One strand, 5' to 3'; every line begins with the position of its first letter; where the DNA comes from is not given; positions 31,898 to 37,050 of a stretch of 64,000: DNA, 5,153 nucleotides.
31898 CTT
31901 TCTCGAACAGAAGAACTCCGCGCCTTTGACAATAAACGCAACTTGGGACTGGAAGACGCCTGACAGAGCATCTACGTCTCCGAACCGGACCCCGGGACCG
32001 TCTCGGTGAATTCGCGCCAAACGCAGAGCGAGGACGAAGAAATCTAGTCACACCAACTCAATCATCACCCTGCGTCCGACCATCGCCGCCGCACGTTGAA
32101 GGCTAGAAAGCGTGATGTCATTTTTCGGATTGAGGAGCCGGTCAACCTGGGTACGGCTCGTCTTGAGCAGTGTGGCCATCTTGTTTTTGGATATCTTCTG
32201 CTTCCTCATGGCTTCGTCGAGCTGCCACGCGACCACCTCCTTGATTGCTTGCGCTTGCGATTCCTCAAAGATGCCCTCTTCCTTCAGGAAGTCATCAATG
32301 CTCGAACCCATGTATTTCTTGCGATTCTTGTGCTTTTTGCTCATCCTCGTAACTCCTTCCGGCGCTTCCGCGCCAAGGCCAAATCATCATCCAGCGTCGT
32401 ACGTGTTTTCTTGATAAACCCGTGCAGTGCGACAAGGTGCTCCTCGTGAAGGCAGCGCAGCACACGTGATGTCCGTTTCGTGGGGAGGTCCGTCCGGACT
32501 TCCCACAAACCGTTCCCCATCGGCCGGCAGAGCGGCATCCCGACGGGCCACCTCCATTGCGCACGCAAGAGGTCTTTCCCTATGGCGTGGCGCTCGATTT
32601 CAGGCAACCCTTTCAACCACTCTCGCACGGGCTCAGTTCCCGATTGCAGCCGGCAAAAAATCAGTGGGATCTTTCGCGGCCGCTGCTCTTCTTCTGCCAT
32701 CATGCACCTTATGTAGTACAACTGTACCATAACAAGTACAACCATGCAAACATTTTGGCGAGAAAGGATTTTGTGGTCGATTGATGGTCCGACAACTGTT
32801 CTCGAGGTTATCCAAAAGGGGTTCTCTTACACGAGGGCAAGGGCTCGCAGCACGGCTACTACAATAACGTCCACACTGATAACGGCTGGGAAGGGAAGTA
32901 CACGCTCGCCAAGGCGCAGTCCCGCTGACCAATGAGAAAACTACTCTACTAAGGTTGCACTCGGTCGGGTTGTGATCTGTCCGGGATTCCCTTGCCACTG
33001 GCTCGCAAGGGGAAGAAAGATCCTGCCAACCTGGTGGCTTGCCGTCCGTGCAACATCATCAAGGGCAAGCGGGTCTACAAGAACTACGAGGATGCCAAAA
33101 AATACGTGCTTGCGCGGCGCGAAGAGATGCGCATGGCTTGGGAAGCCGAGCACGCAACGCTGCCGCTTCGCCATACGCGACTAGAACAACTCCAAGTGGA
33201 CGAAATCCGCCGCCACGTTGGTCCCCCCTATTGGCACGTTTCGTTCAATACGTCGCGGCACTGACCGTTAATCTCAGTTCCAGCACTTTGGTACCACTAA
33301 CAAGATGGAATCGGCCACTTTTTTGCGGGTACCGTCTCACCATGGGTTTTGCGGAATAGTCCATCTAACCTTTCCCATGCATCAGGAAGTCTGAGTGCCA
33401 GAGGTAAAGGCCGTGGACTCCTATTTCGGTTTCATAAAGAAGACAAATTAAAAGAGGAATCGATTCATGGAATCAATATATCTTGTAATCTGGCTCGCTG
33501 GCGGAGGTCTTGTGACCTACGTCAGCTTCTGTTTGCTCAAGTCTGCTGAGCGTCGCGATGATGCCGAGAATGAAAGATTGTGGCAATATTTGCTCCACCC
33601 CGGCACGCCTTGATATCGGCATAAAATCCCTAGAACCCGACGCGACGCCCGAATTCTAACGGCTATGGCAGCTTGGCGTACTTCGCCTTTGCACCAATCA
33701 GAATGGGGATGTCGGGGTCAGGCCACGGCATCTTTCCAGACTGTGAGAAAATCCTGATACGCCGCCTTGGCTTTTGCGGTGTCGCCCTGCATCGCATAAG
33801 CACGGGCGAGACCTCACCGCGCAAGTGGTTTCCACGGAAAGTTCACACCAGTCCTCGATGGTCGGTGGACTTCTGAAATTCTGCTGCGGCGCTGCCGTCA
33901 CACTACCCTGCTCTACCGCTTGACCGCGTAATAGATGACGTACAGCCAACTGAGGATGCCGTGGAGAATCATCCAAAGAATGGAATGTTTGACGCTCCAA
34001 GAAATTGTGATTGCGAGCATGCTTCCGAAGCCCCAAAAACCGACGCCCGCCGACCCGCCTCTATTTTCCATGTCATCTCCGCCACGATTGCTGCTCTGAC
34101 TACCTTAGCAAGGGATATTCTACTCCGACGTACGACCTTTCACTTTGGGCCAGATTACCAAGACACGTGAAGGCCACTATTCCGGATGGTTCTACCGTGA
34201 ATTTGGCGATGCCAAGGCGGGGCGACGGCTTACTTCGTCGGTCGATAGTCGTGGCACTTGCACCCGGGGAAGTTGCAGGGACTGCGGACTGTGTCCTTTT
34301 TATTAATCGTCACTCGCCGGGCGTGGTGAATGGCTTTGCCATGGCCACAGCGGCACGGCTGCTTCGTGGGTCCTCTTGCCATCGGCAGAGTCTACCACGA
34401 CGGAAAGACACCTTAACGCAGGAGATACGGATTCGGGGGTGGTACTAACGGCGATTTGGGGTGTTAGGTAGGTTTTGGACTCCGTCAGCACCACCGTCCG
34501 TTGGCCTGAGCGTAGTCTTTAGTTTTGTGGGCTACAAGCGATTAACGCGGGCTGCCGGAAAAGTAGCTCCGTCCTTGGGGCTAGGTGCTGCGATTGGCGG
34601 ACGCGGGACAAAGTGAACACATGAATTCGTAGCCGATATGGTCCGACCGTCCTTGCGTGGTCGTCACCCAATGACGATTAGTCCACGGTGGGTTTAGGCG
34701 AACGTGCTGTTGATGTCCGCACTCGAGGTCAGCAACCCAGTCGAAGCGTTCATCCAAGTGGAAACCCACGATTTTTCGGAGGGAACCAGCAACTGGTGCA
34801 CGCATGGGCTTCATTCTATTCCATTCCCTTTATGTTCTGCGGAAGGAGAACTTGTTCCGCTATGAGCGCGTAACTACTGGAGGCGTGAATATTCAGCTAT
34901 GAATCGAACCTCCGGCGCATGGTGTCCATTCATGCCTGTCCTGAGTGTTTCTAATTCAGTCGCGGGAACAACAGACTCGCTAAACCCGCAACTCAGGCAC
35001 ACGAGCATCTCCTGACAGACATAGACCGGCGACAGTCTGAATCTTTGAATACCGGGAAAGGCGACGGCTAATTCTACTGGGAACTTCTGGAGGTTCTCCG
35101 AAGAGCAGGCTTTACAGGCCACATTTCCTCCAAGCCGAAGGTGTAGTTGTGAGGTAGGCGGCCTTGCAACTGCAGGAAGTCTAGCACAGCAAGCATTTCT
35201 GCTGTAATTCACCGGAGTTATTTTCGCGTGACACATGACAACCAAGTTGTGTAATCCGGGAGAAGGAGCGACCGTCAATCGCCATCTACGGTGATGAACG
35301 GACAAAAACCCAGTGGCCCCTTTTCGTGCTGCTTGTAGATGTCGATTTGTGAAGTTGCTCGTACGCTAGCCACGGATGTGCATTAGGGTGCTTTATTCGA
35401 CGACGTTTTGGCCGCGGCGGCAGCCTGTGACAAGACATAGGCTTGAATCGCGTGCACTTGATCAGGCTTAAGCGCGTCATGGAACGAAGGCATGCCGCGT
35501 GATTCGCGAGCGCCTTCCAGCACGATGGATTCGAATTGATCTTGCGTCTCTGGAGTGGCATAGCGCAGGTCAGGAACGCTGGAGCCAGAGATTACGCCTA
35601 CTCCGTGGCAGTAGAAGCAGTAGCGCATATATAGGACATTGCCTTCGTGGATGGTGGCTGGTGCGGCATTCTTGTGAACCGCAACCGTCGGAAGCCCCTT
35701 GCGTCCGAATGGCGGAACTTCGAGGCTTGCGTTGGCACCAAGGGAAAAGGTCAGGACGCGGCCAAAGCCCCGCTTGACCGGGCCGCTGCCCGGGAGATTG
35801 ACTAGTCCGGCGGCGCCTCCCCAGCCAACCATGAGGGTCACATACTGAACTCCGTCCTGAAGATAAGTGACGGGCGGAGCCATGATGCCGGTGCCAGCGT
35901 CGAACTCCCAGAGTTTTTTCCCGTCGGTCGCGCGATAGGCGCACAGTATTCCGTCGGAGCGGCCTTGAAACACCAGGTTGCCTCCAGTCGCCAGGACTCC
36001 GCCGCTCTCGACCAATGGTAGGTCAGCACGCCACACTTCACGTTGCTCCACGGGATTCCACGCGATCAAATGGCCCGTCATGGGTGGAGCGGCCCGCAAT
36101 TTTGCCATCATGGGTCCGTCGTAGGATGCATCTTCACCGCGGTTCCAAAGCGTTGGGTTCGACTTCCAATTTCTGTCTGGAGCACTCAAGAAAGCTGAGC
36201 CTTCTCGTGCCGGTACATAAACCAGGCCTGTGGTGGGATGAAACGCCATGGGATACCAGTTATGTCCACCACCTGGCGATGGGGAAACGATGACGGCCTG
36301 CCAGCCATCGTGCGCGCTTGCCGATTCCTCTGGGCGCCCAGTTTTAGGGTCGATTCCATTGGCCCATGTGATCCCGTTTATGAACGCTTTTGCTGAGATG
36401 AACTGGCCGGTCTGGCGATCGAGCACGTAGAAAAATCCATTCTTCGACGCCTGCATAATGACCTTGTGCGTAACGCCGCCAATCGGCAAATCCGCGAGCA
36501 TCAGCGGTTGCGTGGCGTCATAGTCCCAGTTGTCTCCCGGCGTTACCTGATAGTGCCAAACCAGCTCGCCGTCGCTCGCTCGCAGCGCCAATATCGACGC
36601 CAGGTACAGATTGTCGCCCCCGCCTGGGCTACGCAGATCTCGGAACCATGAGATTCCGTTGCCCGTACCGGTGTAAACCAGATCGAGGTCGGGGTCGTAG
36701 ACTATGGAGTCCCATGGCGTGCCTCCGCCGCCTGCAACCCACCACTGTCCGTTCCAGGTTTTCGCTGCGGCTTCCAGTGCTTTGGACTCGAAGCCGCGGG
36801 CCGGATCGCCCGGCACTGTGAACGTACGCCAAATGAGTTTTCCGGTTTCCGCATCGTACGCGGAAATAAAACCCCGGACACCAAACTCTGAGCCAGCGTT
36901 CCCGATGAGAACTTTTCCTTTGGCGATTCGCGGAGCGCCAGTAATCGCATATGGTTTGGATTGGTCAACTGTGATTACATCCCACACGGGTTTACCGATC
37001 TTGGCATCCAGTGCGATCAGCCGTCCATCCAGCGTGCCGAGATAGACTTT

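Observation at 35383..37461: Quinohemoprotein (type II) PQQ alcohol dehydrogenase with the lanthanide-type D-x-D motif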

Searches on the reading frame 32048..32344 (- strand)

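Call 78: search_protein_families(library=pfam, proteins=[window:32048-32344:-], max_evalue=0.001)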
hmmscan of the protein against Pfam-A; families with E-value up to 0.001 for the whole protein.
window:32048-32344:- (98 aa): 1 family
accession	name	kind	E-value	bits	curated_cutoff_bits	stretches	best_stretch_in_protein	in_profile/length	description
PF13443.12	HTH_26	-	0.00055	20.6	22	1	42-84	2-45/63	Cro/C1-type HTH DNA-binding domain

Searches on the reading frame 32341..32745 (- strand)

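Call 78: search_protein_families(library=pfam, proteins=[window:32341-32745:-], max_evalue=0.001)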
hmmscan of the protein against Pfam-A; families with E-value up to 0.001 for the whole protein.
window:32341-32745:- (134 aa): 1 family
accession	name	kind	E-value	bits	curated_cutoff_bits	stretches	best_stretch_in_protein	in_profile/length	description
PF05973.20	Gp49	-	3.6e-14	53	23.9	1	42-130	1-90/90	Phage derived protein Gp49-like (DUF891)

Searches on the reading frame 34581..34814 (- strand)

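Call 78: search_protein_families(library=pfam, proteins=[window:34581-34814:-], max_evalue=0.001)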
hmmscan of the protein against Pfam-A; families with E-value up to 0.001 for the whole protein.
window:34581-34814:- (77 aa): 1 family
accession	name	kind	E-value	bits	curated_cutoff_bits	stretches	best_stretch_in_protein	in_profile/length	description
PF12088.13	DUF3565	-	1.3e-26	92.8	25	1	16-71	1-56/58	Protein of unknown function (DUF3565)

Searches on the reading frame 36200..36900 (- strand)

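Call 53: search_solved_structures(query=window:36200-36900:-, max_evalue=0.00001, show_alignments=5)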
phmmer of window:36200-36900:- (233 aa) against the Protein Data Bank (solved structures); distinct sequences matched with E-value up to 0.00001: 26.
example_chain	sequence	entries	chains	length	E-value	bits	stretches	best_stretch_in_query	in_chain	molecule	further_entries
1kv9_A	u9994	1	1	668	9.9e-93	313.5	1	1-233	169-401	TYPE II QUINOHEMOPROTEIN ALCOHOL DEHYDROGENASE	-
1kb0_A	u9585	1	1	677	1.1e-86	293.7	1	1-232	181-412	quinohemoprotein alcohol dehydrogenase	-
1yiq_A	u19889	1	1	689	3.7e-81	275.5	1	1-231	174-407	Quinohemoprotein alcohol dehydrogenase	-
8gy2_A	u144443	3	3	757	6.6e-72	245.2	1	1-232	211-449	Alcohol dehydrogenase (quinone), dehydrogenase subunit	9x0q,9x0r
6zcv_A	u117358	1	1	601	2.8e-48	167.8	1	2-233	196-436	Quinoprotein ethanol dehydrogenase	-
6zcw_A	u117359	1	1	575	4.3e-48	167.2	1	2-233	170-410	Quinoprotein ethanol dehydrogenase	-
4mae_A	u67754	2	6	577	8.4e-43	149.8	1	2-231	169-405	Methanol dehydrogenase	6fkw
6dam_A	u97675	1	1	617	1.2e-41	146.1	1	2-230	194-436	Lanthanide-dependent methanol dehydrogenase XoxF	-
6oc5_A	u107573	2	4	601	2.7e-35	125.2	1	2-231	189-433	Lanthanide-dependent methanol dehydrogenase XoxF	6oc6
1flg_A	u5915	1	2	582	3.8e-35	124.8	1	2-232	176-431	PROTEIN (QUINOPROTEIN ETHANOL DEHYDROGENASE)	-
7o6z_A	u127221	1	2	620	9.3e-34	120.2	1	2-230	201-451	Methanol dehydrogenase (Cytochrome c) subunit 1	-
5xm3_A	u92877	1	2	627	5.3e-32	114.5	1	2-229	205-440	Glucose dehydrogenase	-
1lrw_A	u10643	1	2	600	9.1e-32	113.7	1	2-222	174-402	methanol dehydrogenase subunit 1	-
1w6s_A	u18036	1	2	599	1.3e-31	113.2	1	2-226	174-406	METHANOL DEHYDROGENASE SUBUNIT 1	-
1h4i_A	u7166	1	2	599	1.3e-31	113.2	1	2-226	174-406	METHANOL DEHYDROGENASE SUBUNIT 1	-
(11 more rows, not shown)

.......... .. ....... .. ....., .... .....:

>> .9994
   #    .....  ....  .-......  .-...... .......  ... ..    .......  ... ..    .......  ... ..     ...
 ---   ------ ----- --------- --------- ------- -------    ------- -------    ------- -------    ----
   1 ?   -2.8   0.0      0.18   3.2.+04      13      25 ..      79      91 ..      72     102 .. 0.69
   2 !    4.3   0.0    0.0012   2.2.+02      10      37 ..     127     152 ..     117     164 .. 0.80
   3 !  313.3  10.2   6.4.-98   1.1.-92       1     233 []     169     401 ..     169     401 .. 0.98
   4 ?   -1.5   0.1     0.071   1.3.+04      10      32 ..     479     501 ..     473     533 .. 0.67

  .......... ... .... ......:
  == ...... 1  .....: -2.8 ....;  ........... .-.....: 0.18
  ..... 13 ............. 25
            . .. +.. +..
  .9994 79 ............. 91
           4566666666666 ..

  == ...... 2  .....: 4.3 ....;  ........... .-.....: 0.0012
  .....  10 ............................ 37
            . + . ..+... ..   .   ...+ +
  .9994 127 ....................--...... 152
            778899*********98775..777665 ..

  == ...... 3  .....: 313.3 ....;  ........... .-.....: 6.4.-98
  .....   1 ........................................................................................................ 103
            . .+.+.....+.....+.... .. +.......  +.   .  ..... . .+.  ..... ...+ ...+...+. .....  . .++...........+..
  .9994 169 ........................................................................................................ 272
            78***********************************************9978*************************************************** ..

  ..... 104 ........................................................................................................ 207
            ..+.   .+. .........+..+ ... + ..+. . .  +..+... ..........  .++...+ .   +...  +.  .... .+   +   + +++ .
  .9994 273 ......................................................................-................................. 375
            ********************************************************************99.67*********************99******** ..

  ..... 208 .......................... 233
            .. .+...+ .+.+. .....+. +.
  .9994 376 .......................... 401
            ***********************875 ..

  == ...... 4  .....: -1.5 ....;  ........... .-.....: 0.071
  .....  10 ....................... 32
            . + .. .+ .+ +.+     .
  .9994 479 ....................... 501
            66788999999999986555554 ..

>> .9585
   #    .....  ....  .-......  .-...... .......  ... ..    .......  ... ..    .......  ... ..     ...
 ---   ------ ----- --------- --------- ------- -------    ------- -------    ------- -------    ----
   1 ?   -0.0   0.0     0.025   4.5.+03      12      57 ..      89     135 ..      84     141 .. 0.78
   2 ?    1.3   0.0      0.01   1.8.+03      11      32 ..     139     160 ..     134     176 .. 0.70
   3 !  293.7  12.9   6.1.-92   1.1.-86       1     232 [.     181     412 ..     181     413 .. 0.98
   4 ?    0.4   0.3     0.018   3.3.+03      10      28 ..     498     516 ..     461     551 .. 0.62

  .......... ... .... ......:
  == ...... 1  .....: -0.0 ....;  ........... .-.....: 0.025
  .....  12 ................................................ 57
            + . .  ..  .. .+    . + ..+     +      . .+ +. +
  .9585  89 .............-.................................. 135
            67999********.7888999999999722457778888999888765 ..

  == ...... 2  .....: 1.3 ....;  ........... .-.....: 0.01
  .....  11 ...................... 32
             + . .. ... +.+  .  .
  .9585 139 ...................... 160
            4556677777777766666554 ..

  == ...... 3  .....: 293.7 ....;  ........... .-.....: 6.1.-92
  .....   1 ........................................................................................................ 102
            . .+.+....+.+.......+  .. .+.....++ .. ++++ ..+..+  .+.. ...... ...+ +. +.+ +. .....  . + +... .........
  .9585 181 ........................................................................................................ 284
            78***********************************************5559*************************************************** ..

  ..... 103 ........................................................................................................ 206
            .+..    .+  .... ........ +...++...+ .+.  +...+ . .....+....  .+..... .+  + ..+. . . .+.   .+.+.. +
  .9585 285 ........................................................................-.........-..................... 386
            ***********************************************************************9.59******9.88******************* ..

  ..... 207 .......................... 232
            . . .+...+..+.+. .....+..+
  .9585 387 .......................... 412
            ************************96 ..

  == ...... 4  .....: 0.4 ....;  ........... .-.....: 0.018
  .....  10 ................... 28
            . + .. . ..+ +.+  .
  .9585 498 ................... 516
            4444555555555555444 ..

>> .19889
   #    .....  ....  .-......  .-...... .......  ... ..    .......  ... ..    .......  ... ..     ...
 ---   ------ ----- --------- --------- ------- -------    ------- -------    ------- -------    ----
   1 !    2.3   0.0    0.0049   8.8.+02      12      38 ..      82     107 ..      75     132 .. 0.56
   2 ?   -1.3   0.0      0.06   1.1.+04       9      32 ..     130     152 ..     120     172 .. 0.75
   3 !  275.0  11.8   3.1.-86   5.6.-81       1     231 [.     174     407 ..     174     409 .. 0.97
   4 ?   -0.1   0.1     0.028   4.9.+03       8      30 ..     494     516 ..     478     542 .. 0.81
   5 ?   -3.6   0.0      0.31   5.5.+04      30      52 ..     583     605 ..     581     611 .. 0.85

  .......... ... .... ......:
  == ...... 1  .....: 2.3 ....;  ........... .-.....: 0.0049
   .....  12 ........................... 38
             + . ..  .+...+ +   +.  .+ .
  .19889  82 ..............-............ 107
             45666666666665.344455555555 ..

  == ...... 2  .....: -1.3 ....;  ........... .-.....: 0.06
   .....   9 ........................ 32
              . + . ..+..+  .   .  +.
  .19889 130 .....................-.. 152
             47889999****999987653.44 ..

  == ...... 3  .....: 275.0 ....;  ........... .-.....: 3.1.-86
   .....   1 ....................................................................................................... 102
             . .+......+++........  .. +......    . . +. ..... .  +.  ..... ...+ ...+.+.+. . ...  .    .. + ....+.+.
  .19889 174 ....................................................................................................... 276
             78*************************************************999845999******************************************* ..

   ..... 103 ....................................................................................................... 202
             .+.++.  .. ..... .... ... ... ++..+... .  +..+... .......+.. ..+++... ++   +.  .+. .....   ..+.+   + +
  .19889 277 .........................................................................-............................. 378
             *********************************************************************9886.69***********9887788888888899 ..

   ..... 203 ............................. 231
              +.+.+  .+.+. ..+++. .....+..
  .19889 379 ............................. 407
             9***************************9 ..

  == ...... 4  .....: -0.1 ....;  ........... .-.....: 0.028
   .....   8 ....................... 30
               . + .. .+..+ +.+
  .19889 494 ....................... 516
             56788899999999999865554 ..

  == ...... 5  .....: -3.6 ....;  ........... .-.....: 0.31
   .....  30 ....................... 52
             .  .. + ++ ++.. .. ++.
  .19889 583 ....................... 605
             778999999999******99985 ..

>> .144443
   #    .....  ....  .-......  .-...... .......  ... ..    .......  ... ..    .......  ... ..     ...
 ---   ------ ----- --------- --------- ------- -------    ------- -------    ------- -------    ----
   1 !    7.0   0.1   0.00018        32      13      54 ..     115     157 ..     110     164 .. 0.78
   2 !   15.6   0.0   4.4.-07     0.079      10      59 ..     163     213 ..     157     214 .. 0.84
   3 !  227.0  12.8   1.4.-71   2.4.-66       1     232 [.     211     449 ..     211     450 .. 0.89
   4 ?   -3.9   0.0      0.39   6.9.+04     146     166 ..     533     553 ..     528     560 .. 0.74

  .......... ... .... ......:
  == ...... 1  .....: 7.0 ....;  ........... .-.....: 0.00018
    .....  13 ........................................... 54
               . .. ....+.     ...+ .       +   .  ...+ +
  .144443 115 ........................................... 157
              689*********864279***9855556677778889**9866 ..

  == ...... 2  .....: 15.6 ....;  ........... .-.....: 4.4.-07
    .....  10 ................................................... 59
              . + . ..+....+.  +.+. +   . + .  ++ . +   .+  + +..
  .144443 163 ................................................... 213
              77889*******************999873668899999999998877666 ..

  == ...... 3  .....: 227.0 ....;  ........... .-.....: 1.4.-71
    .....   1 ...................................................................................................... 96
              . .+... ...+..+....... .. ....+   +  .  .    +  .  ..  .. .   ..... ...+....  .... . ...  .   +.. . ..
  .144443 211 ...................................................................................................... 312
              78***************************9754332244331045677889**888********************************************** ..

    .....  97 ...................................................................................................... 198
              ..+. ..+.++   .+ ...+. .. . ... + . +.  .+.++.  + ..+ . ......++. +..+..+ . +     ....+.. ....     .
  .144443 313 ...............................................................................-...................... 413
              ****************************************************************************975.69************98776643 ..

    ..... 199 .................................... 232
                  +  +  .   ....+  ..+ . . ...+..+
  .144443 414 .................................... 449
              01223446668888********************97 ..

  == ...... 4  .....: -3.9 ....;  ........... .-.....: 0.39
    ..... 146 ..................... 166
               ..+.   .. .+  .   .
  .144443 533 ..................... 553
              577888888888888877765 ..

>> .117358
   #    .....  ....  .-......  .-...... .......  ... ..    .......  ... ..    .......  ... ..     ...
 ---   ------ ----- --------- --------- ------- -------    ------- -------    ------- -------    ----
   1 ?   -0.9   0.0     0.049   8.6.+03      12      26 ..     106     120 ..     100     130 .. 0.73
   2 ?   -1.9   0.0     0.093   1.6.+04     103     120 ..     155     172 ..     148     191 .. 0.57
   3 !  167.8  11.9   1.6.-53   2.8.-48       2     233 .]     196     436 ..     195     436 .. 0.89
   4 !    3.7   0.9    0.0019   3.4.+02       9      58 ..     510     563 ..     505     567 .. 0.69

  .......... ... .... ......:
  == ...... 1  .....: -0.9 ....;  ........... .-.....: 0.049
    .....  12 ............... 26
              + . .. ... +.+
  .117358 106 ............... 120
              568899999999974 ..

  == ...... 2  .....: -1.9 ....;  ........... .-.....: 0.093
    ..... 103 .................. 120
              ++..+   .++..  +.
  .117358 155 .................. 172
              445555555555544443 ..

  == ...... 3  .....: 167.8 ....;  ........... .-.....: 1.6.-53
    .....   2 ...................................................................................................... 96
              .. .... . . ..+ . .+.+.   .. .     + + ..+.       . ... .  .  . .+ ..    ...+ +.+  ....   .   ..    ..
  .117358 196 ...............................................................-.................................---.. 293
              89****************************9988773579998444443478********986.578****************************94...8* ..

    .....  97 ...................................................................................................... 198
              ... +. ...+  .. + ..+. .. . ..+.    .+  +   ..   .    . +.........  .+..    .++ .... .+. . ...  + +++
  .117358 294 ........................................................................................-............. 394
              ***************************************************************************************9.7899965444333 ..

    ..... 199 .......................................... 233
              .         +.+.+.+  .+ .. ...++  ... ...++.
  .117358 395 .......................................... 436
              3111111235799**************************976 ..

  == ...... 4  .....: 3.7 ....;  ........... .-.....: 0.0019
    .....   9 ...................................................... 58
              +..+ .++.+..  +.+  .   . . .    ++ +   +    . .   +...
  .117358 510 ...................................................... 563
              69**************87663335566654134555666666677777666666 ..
